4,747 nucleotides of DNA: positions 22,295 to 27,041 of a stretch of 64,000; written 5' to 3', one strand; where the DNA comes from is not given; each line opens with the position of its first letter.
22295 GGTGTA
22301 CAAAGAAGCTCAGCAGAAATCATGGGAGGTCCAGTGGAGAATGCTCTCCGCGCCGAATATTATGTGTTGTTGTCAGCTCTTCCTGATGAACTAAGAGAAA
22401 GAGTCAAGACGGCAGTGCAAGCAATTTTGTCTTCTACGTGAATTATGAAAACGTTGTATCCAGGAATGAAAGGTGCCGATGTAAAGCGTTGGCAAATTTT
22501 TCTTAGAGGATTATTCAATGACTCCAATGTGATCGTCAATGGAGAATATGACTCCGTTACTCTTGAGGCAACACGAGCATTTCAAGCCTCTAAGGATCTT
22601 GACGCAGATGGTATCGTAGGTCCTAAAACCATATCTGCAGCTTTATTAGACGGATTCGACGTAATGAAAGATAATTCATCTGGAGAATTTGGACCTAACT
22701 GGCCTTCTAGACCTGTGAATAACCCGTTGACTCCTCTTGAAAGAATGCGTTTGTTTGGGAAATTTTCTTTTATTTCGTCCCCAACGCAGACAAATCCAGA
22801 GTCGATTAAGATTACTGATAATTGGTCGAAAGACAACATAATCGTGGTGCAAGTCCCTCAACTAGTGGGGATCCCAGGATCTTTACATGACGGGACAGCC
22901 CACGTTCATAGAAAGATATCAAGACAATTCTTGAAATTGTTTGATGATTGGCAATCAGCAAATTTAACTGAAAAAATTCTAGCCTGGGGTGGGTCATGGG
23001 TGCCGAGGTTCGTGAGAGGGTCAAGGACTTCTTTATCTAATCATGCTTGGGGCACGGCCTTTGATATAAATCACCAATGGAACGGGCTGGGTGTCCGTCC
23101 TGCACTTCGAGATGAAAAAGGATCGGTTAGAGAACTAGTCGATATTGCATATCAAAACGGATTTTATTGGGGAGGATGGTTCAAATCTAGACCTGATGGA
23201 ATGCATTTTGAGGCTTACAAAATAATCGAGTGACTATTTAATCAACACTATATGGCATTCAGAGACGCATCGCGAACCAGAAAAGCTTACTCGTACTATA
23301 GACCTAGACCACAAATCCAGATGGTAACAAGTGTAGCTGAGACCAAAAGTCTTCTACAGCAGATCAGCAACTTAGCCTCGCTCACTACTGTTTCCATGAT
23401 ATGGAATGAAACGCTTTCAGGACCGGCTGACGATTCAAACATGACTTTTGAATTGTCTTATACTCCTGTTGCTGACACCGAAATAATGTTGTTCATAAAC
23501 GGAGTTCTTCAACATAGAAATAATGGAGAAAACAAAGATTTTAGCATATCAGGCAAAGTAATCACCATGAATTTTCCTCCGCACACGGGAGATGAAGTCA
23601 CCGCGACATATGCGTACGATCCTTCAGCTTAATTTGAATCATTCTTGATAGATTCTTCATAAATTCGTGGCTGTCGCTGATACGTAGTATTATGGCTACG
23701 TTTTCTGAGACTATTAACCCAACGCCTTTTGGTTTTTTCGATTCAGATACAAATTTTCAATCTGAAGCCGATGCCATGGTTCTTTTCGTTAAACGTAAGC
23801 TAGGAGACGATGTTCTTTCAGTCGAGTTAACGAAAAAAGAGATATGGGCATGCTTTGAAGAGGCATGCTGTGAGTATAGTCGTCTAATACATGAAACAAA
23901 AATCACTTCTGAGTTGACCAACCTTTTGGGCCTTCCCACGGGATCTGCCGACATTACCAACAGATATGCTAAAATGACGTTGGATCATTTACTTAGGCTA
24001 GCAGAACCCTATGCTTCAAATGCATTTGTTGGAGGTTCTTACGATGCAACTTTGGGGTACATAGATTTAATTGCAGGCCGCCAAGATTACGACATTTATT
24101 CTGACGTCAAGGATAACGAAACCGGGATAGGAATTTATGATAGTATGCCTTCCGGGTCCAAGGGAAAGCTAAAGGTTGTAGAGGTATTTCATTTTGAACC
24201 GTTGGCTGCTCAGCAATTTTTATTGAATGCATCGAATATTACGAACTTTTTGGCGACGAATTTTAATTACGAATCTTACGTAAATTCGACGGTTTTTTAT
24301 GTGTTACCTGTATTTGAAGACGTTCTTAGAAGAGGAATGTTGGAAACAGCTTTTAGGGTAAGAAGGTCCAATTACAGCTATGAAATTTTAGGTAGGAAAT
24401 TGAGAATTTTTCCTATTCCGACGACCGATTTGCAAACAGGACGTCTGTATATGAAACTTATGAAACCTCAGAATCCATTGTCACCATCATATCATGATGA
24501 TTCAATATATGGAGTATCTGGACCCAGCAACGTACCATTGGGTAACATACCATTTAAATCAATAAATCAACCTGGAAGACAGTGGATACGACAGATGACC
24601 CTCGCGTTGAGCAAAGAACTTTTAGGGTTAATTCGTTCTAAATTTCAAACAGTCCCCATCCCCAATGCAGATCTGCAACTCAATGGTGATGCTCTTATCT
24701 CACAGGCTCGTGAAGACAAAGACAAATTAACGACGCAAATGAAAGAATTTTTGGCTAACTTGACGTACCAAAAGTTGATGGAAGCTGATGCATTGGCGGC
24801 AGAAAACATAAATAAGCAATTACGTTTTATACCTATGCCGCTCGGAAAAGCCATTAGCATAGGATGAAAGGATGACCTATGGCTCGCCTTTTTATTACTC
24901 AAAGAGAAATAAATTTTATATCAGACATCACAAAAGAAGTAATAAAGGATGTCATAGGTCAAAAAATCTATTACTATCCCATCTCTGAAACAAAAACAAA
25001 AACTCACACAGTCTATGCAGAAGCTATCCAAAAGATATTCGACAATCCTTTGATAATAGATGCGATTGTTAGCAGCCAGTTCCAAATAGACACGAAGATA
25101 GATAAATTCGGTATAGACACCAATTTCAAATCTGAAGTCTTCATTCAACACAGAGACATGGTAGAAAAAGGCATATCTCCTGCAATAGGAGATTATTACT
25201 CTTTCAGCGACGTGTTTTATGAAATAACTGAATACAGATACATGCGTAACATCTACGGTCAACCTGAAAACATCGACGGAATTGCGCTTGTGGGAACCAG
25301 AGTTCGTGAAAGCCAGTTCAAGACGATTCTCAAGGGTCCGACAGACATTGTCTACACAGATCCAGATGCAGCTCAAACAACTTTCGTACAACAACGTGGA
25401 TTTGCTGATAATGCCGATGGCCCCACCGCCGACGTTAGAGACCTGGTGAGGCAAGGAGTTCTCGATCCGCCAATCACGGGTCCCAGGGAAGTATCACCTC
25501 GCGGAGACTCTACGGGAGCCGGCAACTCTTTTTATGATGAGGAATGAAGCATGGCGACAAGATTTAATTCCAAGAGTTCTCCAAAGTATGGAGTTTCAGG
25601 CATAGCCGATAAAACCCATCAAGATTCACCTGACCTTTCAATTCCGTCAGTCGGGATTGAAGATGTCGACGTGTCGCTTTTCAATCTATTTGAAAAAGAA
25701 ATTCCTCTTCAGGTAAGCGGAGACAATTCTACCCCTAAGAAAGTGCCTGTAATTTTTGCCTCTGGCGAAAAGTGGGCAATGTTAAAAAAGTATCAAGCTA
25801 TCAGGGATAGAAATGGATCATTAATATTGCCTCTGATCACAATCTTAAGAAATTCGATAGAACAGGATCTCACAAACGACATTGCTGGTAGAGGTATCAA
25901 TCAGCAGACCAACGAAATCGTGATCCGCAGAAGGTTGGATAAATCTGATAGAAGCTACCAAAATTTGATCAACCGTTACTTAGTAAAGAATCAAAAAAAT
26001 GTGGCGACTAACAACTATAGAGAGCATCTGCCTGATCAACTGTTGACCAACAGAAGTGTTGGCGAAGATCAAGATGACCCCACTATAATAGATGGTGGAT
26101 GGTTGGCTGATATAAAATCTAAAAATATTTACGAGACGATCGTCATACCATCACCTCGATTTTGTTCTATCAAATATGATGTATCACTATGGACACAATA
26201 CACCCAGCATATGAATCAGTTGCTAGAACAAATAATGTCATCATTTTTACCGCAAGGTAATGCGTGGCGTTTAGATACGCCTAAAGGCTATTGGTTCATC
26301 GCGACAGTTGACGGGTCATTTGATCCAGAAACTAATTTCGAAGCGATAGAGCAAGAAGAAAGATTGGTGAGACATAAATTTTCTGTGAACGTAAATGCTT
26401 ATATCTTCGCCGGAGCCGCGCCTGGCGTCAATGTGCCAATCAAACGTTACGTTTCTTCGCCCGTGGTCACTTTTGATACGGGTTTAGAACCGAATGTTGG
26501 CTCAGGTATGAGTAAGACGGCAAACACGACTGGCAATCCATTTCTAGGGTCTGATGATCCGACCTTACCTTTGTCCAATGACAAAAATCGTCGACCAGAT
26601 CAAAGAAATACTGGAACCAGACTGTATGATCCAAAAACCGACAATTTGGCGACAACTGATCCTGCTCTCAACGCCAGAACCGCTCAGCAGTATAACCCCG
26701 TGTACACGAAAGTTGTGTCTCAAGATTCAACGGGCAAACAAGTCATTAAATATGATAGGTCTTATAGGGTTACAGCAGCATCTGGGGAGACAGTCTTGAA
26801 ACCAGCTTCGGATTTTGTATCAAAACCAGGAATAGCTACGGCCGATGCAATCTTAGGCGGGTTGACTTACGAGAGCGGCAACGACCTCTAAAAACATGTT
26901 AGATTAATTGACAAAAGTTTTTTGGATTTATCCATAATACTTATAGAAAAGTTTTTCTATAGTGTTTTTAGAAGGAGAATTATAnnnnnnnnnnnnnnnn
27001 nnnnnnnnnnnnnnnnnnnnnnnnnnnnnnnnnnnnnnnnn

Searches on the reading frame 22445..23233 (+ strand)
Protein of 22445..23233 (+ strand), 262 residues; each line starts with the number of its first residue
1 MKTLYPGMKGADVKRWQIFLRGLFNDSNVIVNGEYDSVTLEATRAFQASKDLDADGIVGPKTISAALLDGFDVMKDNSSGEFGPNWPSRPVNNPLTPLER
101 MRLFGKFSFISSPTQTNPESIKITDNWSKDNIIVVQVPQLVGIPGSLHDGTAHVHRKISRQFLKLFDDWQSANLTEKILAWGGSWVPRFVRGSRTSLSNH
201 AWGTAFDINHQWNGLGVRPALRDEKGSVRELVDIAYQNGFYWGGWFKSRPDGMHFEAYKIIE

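Call 16: search_protein_families(library=phrogs, proteins=[window:22445-23233:+], max_evalue=0.001)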
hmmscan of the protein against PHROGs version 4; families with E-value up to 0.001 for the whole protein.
window:22445-23233:+ (262 aa): 9 families
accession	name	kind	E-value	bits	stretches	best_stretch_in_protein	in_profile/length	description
phrog_2649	-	lysis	2.4e-15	58.1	2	3-65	174-234/261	endolysin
phrog_1512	-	lysis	8.4e-12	46.7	1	142-257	28-134/314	endolysin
phrog_1493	-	lysis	3e-10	40.9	1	5-66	242-305/394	endolysin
phrog_1224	-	head and packaging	3.4e-07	30.9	1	1-65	1-63/438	endolysin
phrog_6584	-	unknown function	0.00052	21.2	1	153-256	44-151/154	-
phrog_6523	-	lysis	0.0006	20.7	1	196-259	70-131/255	endolysin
phrog_17001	-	lysis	0.00061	20.4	0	155-216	156-221/265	endolysin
phrog_15351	-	lysis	0.00066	20.1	1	182-258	62-137/289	endolysin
phrog_5115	-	moron, auxiliary metabolic gene and host takeover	0.00092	19.5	0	193-258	59-122/283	ferredoxin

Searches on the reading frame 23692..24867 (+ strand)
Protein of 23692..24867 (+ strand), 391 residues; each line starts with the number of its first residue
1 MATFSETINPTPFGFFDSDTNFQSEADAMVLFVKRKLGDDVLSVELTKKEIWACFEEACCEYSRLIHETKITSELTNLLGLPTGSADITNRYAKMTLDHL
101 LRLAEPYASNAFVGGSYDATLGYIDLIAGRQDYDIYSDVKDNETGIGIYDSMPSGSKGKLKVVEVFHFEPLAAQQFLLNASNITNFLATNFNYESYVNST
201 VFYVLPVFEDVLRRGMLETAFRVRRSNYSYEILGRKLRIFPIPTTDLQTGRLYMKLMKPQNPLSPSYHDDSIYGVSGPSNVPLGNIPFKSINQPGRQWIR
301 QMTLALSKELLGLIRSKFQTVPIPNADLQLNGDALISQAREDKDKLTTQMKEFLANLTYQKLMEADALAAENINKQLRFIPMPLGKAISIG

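Call 16: search_protein_families(library=phrogs, proteins=[window:23692-24867:+], max_evalue=0.001)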
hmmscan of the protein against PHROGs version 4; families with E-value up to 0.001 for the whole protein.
window:23692-24867:+ (391 aa): 1 family
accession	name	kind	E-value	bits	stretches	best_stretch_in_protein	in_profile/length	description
phrog_211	-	connector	1.1e-09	38.2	1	20-356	721-965/976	head-tail adaptor Ad2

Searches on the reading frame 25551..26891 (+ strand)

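Call 16: search_protein_families(library=phrogs, proteins=[window:25551-26891:+], max_evalue=0.001)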
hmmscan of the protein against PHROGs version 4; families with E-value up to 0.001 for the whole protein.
window:25551-26891:+ (446 aa): 1 family
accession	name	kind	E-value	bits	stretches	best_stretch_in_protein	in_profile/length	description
phrog_227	-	tail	1.7e-05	25.3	1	205-287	114-198/278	tail sheath stabilizer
